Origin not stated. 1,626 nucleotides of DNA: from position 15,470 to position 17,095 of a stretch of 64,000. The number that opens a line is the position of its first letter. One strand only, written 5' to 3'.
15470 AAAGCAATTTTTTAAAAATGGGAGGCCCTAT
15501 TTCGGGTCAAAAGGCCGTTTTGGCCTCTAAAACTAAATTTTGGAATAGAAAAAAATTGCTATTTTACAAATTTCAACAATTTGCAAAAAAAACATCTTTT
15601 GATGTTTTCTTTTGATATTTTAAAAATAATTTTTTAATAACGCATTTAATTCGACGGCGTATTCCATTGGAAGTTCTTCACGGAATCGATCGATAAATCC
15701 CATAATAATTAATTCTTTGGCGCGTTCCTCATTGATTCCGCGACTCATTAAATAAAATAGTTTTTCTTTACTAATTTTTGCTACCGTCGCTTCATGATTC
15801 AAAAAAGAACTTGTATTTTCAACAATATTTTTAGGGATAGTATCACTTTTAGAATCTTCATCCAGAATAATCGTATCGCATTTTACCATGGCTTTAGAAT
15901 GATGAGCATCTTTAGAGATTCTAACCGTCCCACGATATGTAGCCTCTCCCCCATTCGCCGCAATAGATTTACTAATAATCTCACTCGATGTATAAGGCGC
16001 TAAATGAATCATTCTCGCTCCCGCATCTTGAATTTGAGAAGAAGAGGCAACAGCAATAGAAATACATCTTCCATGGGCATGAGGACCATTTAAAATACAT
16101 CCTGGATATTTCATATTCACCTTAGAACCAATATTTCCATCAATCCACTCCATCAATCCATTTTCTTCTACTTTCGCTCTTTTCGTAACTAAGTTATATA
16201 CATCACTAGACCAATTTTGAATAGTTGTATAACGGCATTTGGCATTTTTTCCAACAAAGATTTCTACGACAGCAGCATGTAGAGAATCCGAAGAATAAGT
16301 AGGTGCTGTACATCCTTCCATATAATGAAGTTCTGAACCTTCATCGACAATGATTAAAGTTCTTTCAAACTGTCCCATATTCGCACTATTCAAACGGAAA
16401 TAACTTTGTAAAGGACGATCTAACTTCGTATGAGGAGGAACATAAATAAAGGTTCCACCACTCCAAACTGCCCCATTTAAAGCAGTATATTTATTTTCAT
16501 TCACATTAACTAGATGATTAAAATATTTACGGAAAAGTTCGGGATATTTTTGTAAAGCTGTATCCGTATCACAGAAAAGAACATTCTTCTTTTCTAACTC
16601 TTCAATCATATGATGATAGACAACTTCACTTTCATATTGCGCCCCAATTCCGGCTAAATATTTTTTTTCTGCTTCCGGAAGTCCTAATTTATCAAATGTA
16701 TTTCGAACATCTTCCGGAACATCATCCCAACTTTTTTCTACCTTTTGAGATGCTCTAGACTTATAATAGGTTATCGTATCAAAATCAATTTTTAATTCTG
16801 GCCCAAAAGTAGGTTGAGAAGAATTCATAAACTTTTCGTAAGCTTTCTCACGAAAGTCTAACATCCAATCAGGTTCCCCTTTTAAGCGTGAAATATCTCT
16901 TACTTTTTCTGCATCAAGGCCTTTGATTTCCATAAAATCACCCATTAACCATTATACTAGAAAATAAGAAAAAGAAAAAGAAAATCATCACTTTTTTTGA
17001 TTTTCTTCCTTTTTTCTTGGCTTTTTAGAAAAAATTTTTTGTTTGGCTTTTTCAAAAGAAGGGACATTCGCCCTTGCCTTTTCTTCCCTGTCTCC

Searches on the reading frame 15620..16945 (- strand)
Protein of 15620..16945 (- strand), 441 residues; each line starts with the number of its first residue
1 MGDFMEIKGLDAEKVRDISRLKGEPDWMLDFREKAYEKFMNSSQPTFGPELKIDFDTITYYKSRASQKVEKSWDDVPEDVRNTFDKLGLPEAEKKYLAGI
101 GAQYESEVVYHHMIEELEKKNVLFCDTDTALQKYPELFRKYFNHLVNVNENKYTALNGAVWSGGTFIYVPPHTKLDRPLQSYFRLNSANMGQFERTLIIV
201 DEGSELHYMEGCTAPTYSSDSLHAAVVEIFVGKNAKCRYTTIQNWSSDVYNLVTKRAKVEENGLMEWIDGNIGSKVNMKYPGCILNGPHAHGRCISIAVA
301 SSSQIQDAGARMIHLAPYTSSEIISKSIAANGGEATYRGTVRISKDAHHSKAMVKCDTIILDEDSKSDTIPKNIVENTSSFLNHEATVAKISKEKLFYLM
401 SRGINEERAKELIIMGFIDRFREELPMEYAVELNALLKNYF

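Call 69: search_protein_families(library=pfam, proteins=[window:15620-16945:-], max_evalue=0.00001)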
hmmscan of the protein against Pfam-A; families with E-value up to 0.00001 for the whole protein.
window:15620-16945:- (441 aa): 2 families
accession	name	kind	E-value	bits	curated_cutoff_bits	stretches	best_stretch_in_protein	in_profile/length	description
PF01458.23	SUFBD_core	-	3.9e-81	272.3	27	1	183-417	1-232/232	SUF system FeS cluster assembly, SufBD core domain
PF19295.5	SufBD_N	-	2.6e-11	43.9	23.5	1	118-180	109-171/172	SufBD protein N-terminal region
